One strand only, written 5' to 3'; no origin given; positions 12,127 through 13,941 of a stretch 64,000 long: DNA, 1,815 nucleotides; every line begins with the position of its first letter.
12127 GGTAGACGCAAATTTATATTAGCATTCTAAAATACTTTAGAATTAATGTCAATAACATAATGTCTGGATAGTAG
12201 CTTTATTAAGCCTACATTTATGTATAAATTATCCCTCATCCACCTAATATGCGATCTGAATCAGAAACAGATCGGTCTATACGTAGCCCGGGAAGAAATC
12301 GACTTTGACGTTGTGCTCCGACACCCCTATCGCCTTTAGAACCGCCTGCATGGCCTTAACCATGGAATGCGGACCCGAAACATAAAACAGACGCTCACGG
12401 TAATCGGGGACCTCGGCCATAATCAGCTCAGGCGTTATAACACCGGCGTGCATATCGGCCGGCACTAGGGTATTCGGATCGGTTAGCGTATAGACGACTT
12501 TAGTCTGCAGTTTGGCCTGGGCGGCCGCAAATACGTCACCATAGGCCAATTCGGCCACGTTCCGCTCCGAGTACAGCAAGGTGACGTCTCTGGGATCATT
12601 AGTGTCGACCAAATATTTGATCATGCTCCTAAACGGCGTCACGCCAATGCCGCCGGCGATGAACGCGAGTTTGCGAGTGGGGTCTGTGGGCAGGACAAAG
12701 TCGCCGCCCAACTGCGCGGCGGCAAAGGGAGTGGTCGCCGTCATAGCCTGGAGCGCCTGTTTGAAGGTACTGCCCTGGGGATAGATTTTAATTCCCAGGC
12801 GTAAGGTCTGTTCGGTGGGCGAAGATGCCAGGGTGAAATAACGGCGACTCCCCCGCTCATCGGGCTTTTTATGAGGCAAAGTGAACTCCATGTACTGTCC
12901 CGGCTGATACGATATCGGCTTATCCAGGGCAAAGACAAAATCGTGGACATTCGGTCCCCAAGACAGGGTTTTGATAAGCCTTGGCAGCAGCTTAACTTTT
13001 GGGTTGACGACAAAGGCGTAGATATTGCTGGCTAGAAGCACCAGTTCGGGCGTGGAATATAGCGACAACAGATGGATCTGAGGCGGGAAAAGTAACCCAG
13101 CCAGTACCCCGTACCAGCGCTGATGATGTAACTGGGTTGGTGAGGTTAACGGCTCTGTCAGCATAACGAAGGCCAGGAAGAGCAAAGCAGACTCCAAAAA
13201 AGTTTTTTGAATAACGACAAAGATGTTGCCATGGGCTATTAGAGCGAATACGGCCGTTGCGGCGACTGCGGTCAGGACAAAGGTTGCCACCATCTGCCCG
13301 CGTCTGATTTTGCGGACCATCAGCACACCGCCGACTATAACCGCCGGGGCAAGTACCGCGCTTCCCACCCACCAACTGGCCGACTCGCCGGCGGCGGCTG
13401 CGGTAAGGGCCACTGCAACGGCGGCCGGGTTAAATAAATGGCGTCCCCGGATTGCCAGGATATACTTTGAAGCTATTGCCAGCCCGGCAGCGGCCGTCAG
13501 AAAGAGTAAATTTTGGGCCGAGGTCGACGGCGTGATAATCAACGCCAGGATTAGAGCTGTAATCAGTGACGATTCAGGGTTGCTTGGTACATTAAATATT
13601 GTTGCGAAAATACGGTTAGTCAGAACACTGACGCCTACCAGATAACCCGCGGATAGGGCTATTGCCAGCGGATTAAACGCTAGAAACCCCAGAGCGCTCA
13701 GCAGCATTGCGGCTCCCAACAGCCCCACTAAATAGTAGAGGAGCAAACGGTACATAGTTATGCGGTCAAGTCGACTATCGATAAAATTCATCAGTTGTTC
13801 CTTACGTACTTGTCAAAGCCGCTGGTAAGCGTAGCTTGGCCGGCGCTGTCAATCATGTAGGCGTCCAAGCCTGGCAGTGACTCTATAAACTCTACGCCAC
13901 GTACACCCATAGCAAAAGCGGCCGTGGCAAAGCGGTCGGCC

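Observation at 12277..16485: Operon resembling flavin-based extracellular electron transfer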

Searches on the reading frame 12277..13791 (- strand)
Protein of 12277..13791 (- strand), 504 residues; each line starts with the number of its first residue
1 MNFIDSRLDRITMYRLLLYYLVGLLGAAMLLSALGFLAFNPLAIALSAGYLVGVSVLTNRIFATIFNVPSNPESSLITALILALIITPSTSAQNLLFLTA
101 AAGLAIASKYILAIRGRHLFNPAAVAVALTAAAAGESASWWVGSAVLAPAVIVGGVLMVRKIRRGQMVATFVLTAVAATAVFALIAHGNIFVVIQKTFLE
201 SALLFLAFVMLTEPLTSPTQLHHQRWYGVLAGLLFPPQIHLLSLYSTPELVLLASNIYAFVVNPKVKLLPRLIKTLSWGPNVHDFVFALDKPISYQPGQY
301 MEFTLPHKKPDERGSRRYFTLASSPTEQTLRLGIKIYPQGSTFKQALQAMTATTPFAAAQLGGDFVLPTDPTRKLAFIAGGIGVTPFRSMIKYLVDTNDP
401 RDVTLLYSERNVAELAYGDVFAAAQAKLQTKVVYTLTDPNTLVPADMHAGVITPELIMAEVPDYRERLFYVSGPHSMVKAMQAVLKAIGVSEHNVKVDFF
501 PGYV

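Call 3: search_protein_families(library=pfam, proteins=[window:12277-13791:-], max_evalue=0.01)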
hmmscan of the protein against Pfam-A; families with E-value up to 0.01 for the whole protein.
window:12277-13791:- (504 aa): 4 families
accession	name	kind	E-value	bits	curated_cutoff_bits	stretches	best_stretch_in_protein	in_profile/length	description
PF00175.26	NAD_binding_1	-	1.1e-11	45.8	22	1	377-482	1-108/109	Oxidoreductase NAD-binding domain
PF03116.20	NQR2_RnfD_RnfE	-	3.2e-09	37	27.7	1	147-234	174-258/296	NQR2, RnfD, RnfE family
PF00970.30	FAD_binding_6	-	0.00028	21.6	21.1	1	277-348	9-80/99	Oxidoreductase FAD-binding domain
PF08030.17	NAD_binding_6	-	0.0078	16.7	22.2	0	374-414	3-48/156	Ferric reductase NAD binding domain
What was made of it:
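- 12988..13791 (-): NqrB/RnfD-like membrane domain of the fusion protein (about residues 1-268). About 10 TM helices, N-in and C-in. It lacks the periplasmic loop that carries the flavinylated Thr in RnfD/NqrB. PF03116 (call 3).
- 12277..12975 (-): FNR/NqrF-like FAD- and NAD(P)H-binding domain of the fusion protein (about residues 273-504, plus the stop codon). RRYFT and GGIGVTP motifs. The whole protein has no cysteine, so there is no Fe-S cluster. PF00970 and PF00175 (call 3).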

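Call 4: search_protein_families(library=ncbifam, proteins=[window:12277-13791:-], max_evalue=0.01)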
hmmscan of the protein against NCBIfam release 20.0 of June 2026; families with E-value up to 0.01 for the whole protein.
window:12277-13791:- (504 aa): 17 families
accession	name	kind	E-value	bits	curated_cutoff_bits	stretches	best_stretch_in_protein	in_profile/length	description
NF009805.0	PRK13289.1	equivalog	1.2e-26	93.6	432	1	293-500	183-392/399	NO-inducible flavohemoprotein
NF058606.1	GlBtMonoRdsGbcB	equivalog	7.7e-17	61.2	500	1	273-491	19-238/362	glycine betaine monooxygenase reductase subunit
NF040810.1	BenC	equivalog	1.1e-16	61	430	1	290-497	129-327/333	benzoate 1,2-dioxygenase electron transfer component BenC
NF045803.1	MethMoxFADbindMmoC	equivalog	2.6e-15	56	500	1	292-498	137-338/343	aromatic/alkene monooxygenase hydroxylase FAD-binding subunit MmoC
NF005963.0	PRK08051.1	equivalog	3.8e-15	55.8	230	1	281-498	17-228/233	NAD(P)H-flavin reductase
TIGR02160.1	PA_CoA_Oxy5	hypoth_equivalog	4.8e-15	55.2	420.8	1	291-500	29-241/352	1,2-phenylacetyl-CoA epoxidase subunit PaaE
NF007964.0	PRK10684.1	equivalog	6.9e-15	54.8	383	1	281-498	23-235/333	NADH oxidoreductase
NF008822.0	PRK11872.1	equivalog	4.9e-11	42.2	402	1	290-496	132-331/341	anthranilate 1,2-dioxygenase electron transfer component AntC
TIGR01941.1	nqrF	equivalog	3.2e-09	36.2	295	1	369-500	267-403/405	NADH:ubiquinone reductase (Na(+)-transporting) subunit F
NF052252.1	flav_redu_LuxG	exception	1e-08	34.6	340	1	280-485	13-213/232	flavin mononucleotide reductase LuxG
TIGR02911.1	sulfite_red_B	equivalog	6.2e-07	28.8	288.6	1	285-498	21-222/261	anaerobic sulfite reductase subunit AsrB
NF040830.1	sulfhyd_ShyC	equivalog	7.5e-06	25.3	600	1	313-419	50-155/288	NAD(P)-dependent hydrogenase/sulfhydrogenase 2 subunit gamma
NF006220.0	PRK08345.1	subfamily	1.4e-05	24.5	395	1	358-495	99-246/294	cytochrome-c3 hydrogenase subunit gamma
NF002011.0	PRK00816.1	equivalog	3.9e-05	22.9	415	1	145-234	221-310/352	electron transport complex subunit RsxD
NF000796.0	PRK00054.1-1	equivalog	7.4e-05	22.1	224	1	361-489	82-193/254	dihydroorotate dehydrogenase electron transfer subunit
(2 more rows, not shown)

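Call 6: find_homologous_proteins(query=window:12277-13791:-)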
Query window:12277-13791:- (504 aa): 5968 proteins with E <= 0.001 among 8000 candidates; the best 120 are listed.
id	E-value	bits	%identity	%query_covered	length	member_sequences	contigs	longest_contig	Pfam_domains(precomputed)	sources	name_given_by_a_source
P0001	0.0e+0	1063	100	98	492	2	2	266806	PF00175.27,PF03116.21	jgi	-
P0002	6.5e-270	914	83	100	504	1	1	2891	PF00175.27,PF03116.21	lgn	-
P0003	9.6e-268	907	82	100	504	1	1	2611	PF00175.27,PF03116.21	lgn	-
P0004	3.5e-264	895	80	100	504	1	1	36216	PF00175.27,PF03116.21,PF00970.31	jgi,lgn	jgi:ferredoxin-NADP reductase/Na+-translocating ferredoxin:NAD+ oxidoreductase RnfD subunit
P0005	4.7e-264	895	80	100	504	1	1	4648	PF00175.27,PF03116.21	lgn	-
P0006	5.6e-260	881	78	100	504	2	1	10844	PF00175.27,PF03116.21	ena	-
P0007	6.2e-260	881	79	100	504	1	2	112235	PF00175.27,PF03116.21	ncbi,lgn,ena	-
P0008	1.7e-257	873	76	100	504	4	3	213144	PF00175.27,PF03116.21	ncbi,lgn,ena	-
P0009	9.0e-255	864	79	93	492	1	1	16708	PF00175.27,PF03116.21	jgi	-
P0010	1.6e-248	844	75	100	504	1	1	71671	PF00175.27,PF03116.21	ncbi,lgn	-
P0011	5.6e-245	832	75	100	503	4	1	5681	PF00175.27,PF03116.21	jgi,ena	-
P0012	1.5e-213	728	65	99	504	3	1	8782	PF00175.27,PF03116.21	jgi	jgi:ferredoxin-NADP reductase/Na+-translocating ferredoxin:NAD+ oxidoreductase RnfD subunit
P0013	8.4e-213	726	64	100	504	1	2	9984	PF00175.27,PF03116.21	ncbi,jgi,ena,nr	ncbi:MAG TPA: RnfABCDGE type electron transport complex subunit D [Candidatus Dormibacteraeota bacte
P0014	6.4e-211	720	65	100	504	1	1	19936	PF00175.27,PF03116.21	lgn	-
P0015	9.3e-211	719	65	100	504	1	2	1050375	PF00175.27,PF03116.21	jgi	jgi:ferredoxin-NADP reductase/Na+-translocating ferredoxin:NAD+ oxidoreductase RnfD subunit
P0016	1.3e-210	719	64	100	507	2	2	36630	PF00175.27,PF03116.21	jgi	jgi:ferredoxin-NADP reductase/Na+-translocating ferredoxin:NAD+ oxidoreductase RnfD subunit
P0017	2.8e-207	708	62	100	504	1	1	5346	PF00175.27,PF03116.21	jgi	jgi:ferredoxin-NADP reductase/Na+-translocating ferredoxin:NAD+ oxidoreductase RnfD subunit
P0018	9.8e-207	706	62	100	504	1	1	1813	PF00175.27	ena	-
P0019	4.8e-206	703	62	100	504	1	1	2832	PF00175.27,PF03116.21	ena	-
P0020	5.1e-206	703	63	100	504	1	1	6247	PF00175.27,PF03116.21,PF08030.18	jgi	jgi:ferredoxin-NADP reductase/Na+-translocating ferredoxin:NAD+ oxidoreductase RnfD subunit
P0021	2.2e-205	701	64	100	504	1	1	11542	PF00175.27,PF03116.21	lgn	-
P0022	5.4e-205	700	63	100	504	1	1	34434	PF00175.27,PF03116.21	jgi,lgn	jgi:ferredoxin-NADP reductase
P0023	8.6e-205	699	63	100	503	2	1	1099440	PF00175.27,PF03116.21,PF08030.18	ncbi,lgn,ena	-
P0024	9.9e-204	696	63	100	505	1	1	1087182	PF00175.27,PF03116.21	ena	-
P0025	1.8e-202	692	63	95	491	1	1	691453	PF00175.27,PF03116.21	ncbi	-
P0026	1.2e-200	686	62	100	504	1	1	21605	PF00175.27,PF03116.21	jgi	jgi:ferredoxin-NADP reductase/Na+-translocating ferredoxin:NAD+ oxidoreductase RnfD subunit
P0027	1.3e-200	686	63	100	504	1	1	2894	PF00175.27,PF03116.21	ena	-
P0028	1.0e-199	683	61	100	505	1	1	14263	PF00175.27,PF03116.21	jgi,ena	-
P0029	4.5e-199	680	60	100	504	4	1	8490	PF00175.27,PF03116.21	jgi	jgi:ferredoxin-NADP reductase/Na+-translocating ferredoxin:NAD+ oxidoreductase RnfD subunit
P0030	7.7e-199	680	64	100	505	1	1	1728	PF00175.27,PF03116.21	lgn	-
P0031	9.3e-199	679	61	100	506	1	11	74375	PF00175.27,PF03116.21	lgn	-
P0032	1.1e-198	679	62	100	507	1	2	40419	PF00175.27,PF03116.21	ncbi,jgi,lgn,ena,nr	ncbi:MAG TPA: RnfABCDGE type electron transport complex subunit D [Candidatus Dormibacteraeota bacte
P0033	3.3e-198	678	62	100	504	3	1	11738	PF00175.27,PF03116.21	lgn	-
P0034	6.1e-198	677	62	100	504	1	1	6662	PF00175.27,PF03116.21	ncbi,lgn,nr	ncbi:MAG TPA: RnfABCDGE type electron transport complex subunit D [Candidatus Saccharimonadales bact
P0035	7.5e-198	676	61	100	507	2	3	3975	PF00175.27,PF03116.21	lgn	-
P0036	3.9e-197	674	61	99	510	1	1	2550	PF00175.27,PF03116.21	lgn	-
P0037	7.2e-197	673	59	100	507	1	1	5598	PF00175.27,PF03116.21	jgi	jgi:ferredoxin-NADP reductase/Na+-translocating ferredoxin:NAD+ oxidoreductase RnfD subunit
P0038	7.6e-197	673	59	100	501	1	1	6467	PF00175.27,PF03116.21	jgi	jgi:ferredoxin-NADP reductase/Na+-translocating ferredoxin:NAD+ oxidoreductase RnfD subunit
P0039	1.9e-196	672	62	100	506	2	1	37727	PF00175.27,PF03116.21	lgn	-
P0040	2.1e-196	672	63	100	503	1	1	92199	PF00175.27,PF03116.21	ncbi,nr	ncbi:MAG: oxidoreductase [Patescibacteria group bacterium]|nr:oxidoreductase [Patescibacteria group 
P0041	3.7e-196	671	60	100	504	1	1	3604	PF00175.27,PF03116.21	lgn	-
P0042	4.2e-196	671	61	100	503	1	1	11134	PF00175.27,PF03116.21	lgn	-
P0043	2.4e-195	668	61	100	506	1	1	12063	PF00175.27,PF03116.21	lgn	-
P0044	9.9e-195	666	60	100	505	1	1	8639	PF00175.27,PF03116.21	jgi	jgi:ferredoxin-NADP reductase/Na+-transporting NADH:ubiquinone oxidoreductase subunit NqrB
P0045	1.4e-194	666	60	100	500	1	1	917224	PF00175.27,PF03116.21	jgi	jgi:glycine betaine catabolism B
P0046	2.0e-193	662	59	100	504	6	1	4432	PF00175.27,PF03116.21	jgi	jgi:ferredoxin-NADP reductase/Na+-translocating ferredoxin:NAD+ oxidoreductase RnfD subunit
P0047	3.0e-193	661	59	100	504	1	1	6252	PF00175.27,PF03116.21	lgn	-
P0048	6.1e-193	660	59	100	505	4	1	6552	PF00175.27,PF03116.21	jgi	jgi:ferredoxin-NADP reductase/Na+-translocating ferredoxin:NAD+ oxidoreductase RnfD subunit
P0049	9.7e-193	660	58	100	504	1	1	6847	PF00175.27,PF03116.21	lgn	-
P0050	1.9e-192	659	59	100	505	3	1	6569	PF00175.27,PF03116.21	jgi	-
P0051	2.0e-192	659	60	100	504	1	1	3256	PF00175.27,PF03116.21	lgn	-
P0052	4.2e-192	658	60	99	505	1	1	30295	PF00175.27,PF03116.21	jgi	-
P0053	5.2e-192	657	60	100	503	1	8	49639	PF00175.27,PF03116.21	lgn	-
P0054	1.3e-191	656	60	100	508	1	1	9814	PF00175.27,PF03116.21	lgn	-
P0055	2.0e-191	655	58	100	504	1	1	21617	PF00175.27,PF03116.21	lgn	-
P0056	3.4e-191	655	60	99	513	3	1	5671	PF00175.27,PF03116.21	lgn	-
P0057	4.4e-191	654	60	100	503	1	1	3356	PF00175.27,PF03116.21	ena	-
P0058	1.2e-190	653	59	100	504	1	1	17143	PF00175.27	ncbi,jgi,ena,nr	ncbi:MAG TPA: hypothetical protein VNG90_05425 [Candidatus Acidoferrum sp.]|nr:hypothetical protein 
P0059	2.2e-190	652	60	100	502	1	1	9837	PF00175.27,PF03116.21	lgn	-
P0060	4.1e-190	651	58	99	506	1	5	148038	PF00175.27,PF03116.21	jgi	jgi:ferredoxin-NADP reductase/Na+-translocating ferredoxin:NAD+ oxidoreductase RnfD subunit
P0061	4.5e-190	651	61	100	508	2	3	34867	PF00175.27,PF03116.21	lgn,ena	-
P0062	4.7e-190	651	59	100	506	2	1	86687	PF00175.27,PF03116.21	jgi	jgi:ferredoxin-NADP reductase/Na+-transporting NADH:ubiquinone oxidoreductase subunit NqrB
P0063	6.0e-190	650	59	100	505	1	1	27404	PF00175.27,PF03116.21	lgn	-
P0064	7.3e-190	650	57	100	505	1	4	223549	PF00175.27,PF03116.21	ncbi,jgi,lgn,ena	jgi:ferredoxin-NADP reductase/Na+-translocating ferredoxin:NAD+ oxidoreductase RnfD subunit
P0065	7.9e-190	650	60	100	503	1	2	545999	PF00175.27,PF03116.21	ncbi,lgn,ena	ncbi:MAG: RnfABCDGE type electron transport complex subunit D [Patescibacteria group bacterium]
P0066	1.6e-189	649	61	100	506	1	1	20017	PF00175.27,PF03116.21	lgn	-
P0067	6.3e-189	647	58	100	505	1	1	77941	PF00175.27,PF03116.21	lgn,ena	-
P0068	9.0e-189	647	58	100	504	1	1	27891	PF00175.27,PF03116.21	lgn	-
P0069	9.2e-189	647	60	100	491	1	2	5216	PF00175.27,PF03116.21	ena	-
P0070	1.1e-188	646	59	100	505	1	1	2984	PF00175.27,PF03116.21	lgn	-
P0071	1.2e-188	646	60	98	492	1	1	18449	PF00175.27,PF03116.21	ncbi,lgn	-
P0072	1.3e-188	646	58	100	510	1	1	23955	PF00175.27,PF03116.21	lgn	-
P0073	1.9e-188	645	57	100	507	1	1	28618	PF00175.27,PF03116.21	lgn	-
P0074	2.6e-188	645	58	100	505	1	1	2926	PF00175.27,PF03116.21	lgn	-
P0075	5.7e-188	644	60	99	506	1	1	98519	PF00175.27,PF03116.21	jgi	jgi:ferredoxin-NADP reductase/Na+-transporting NADH:ubiquinone oxidoreductase subunit NqrB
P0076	1.1e-187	643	58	99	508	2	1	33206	PF00175.27,PF03116.21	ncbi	-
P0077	2.3e-187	642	57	100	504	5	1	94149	PF00175.27,PF03116.21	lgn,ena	-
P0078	3.2e-187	641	60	99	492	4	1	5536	PF00175.27,PF03116.21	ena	-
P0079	3.6e-187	641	58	100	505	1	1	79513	PF00175.27,PF03116.21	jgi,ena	-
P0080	4.0e-187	641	58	100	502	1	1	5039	PF00175.27,PF03116.21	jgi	jgi:ferredoxin-NADP reductase/Na+-translocating ferredoxin:NAD+ oxidoreductase RnfD subunit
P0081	9.3e-187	640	57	100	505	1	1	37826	PF00175.27,PF03116.21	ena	-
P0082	1.2e-186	640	59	100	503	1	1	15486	PF00175.27,PF03116.21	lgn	-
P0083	1.3e-186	639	60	100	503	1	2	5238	PF00175.27,PF03116.21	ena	-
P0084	1.6e-186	639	59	97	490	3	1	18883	PF00175.27,PF03116.21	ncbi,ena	-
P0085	2.1e-186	639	57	100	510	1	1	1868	PF00175.27,PF03116.21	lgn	-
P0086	4.8e-186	638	59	97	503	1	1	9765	PF00175.27,PF03116.21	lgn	-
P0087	6.1e-186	637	58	99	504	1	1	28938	PF00175.27,PF03116.21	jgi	jgi:ferredoxin-NADP reductase/Na+-translocating ferredoxin:NAD+ oxidoreductase RnfD subunit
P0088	6.2e-186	637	57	100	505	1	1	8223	PF00175.27,PF03116.21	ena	-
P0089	8.9e-186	637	57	100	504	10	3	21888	PF00175.27,PF03116.21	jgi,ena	-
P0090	2.1e-185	635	57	100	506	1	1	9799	PF00175.27,PF03116.21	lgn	-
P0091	3.3e-185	635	58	100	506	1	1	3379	PF00175.27,PF03116.21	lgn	-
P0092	4.0e-185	635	57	99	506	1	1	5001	PF00175.27,PF03116.21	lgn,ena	-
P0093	1.0e-184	633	59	100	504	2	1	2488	PF00175.27,PF03116.21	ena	-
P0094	1.2e-184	633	56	100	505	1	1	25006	PF00175.27,PF03116.21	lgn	-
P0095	1.3e-184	633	58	100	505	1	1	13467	PF00175.27,PF03116.21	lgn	-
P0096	2.0e-184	632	58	100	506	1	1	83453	PF00175.27,PF03116.21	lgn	-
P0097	2.9e-184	632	57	100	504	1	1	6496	PF00175.27,PF03116.21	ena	-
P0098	9.4e-184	630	58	100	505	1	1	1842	PF00175.27,PF03116.21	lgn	-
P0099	2.6e-183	629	57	99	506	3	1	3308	PF00175.27,PF03116.21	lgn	-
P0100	3.7e-183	628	59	99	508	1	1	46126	PF00175.27,PF03116.21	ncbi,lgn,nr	ncbi:MAG TPA: RnfABCDGE type electron transport complex subunit D [Candidatus Saccharimonadales bact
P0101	5.8e-183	627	58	99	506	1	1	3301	PF00175.27,PF03116.21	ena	-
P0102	1.0e-182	627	58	100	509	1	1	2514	PF00175.27,PF03116.21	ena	-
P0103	1.5e-182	626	57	100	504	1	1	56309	PF00175.27,PF03116.21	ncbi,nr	ncbi:MAG: oxidoreductase [Candidatus Saccharibacteria bacterium]|nr:oxidoreductase [Candidatus Sacch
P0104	1.9e-182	626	57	99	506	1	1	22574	PF00175.27,PF03116.21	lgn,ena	-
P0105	3.9e-182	625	57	99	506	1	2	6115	PF00175.27,PF03116.21,PF00970.31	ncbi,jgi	-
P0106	5.0e-182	624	56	100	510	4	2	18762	PF00175.27,PF03116.21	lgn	-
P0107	9.3e-182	623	58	100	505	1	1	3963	PF00175.27,PF03116.21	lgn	-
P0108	1.1e-181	623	58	100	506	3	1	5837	PF00175.27,PF03116.21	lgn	-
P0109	1.4e-181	623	58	99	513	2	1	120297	PF00175.27,PF03116.21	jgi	-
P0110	2.4e-181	622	57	100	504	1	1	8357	PF00175.27,PF03116.21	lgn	-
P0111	2.6e-181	622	58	100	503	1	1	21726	PF00175.27,PF03116.21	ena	-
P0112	3.5e-181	622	58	99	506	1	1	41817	PF00175.27,PF03116.21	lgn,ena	-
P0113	1.0e-180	620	56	99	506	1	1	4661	PF00175.27,PF03116.21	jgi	jgi:ferredoxin-NADP reductase/Na+-translocating ferredoxin:NAD+ oxidoreductase RnfD subunit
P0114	1.6e-180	619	57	100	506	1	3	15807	PF00175.27,PF03116.21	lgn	-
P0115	1.9e-180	619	57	99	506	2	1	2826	PF00175.27,PF03116.21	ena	-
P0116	2.4e-180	619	55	100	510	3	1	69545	PF00175.27,PF03116.21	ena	-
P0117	3.3e-180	618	56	100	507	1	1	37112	PF00175.27,PF03116.21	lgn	-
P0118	4.1e-180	618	59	100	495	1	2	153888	PF00175.27,PF03116.21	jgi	jgi:ferredoxin-NADP reductase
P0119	4.1e-180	618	58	100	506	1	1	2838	PF00175.27,PF03116.21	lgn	-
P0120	9.2e-180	617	57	100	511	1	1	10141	PF00175.27,PF03116.21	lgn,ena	-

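Call 14: find_encoding_contigs(protein=P0001, flank=10000, max_places=3)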
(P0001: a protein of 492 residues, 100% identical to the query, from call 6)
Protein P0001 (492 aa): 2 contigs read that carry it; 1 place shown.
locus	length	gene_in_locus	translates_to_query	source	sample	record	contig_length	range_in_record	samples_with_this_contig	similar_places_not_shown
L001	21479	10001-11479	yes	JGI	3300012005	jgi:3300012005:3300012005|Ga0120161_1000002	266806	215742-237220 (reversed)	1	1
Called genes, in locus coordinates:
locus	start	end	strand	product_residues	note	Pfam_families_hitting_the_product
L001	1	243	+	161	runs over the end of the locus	PF00293:NUDIX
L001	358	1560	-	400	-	PF07992:Pyr_redox_2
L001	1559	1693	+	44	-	-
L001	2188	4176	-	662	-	PF01522:Polysacc_deac_1, PF13506:Glyco_transf_21, PF00535:Glycos_transf_2, PF10111:Glyco_tranf_2_2 (weak), PF13641:Glyco_tranf_2_3, PF01644:Chitin_synth_1, PF03142:Chitin_synth_2, PF13632:Glyco_trans_2_3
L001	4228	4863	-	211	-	PF00300:His_Phos_1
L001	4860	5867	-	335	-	PF00389:2-Hacid_dh, PF02826:2-Hacid_dh_C, PF03446:NAD_binding_2 (faint)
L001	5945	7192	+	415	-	PF03952:Enolase_N, PF00113:Enolase_C, PF13378:MR_MLE_C (weak)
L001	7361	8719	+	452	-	PF00033:Cytochrome_B, PF13631:Cytochrom_B_N_2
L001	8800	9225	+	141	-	PF04205:FMN_bind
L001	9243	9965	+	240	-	PF02424:ApbE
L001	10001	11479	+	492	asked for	PF03116:NQR2_RnfD_RnfE (weak), PF00175:NAD_binding_1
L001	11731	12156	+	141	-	-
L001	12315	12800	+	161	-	PF01047:MarR, PF12802:MarR_2, PF13463:HTH_27 (weak), PF13412:HTH_24 (weak)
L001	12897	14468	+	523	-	-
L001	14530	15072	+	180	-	PF01625:PMSR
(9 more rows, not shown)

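Call 18: find_related_loci(query=window:12277-13791:-, collection=genome_contigs, flank=8000)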
Query window:12277-13791:- (504 aa) in genome_contigs; peptide patterns used: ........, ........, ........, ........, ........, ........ (x = any residue, [..] = any of these).
197 stretches matched a pattern; 41 encode a relative of the query (tblastn E <= 1e-3); 41 distinct loci.
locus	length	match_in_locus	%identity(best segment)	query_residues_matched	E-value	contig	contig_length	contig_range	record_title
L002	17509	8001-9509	76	1-503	0e+0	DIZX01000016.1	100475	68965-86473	MAG TPA_asm: Patescibacteria group bacterium UBA6017 UBA6017_contig_63, whole genome shotgun sequence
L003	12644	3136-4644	79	1-503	0e+0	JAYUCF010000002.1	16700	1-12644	MAG: bacterium isolate GFS_6887 GFS_6887_1, whole genome shotgun sequence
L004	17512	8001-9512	75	1-504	0e+0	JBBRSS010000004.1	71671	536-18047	MAG: Candidatus Saccharimonadia bacterium isolate La2_metabat2.113 La2_metabat2.113_K_2132219L71671_cov_27.9886, whole g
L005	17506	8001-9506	63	1-503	0e+0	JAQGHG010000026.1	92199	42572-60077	MAG: Patescibacteria group bacterium isolate RYN_427 scaffold_1342291, whole genome shotgun sequence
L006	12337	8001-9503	54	4-503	0e+0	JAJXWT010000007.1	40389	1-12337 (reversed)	MAG: bacterium isolate BP5.bin99 NODE_1429_length_40389_cov_2.995107, whole genome shotgun sequence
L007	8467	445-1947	56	4-503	3e-175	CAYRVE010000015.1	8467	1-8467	MAG TPA_asm: uncultured Candidatus Saccharibacteria bacterium isolate binchicken_co54_64 genome assembly, contig: NODE_1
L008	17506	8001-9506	54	4-503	4e-175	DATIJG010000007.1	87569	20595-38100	MAG TPA_asm: Candidatus Saccharimonadales bacterium isolate SMAG_U15685 k141_466206, whole genome shotgun sequence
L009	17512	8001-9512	55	4-504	5e-173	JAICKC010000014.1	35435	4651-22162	MAG: Candidatus Saccharibacteria bacterium isolate GZL_HY_2_bin.34 k141_2079677_length_35435_cov_10.0000, whole genome s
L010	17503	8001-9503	52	4-503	9e-171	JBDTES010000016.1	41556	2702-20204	MAG: Candidatus Saccharimonadales bacterium isolate cluster2_bin.208 k127_1658370, whole genome shotgun sequence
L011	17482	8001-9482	52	2-503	4e-170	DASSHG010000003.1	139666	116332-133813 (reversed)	MAG TPA_asm: Candidatus Saccharimonadales bacterium isolate SMAG_U1053 k141_786852, whole genome shotgun sequence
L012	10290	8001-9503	53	4-503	6e-169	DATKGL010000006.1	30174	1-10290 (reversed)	MAG TPA_asm: Patescibacteria group bacterium isolate SMAG_U14550 k141_3854, whole genome shotgun sequence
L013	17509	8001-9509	52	4-504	1e-164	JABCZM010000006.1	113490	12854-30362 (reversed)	MAG: Candidatus Saccharibacteria bacterium isolate Inc-BW-C-12-M_MAG58 Ga0210394_10000304, whole genome shotgun sequence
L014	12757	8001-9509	49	2-503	9e-163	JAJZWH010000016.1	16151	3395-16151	MAG: bacterium isolate TL1-1.bin26 NODE_2551_length_16151_cov_1.181977, whole genome shotgun sequence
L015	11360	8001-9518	54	1-503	8e-162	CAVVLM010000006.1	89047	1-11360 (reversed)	MAG: uncultured Candidatus Saccharibacteria bacterium isolate MFD04780.bin.1.216 genome assembly, contig: contig_52198,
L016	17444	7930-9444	54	1-503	1e-173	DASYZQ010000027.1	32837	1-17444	MAG TPA_asm: Candidatus Saccharimonadales bacterium isolate SMAG_U6366 k141_190645, whole genome shotgun sequence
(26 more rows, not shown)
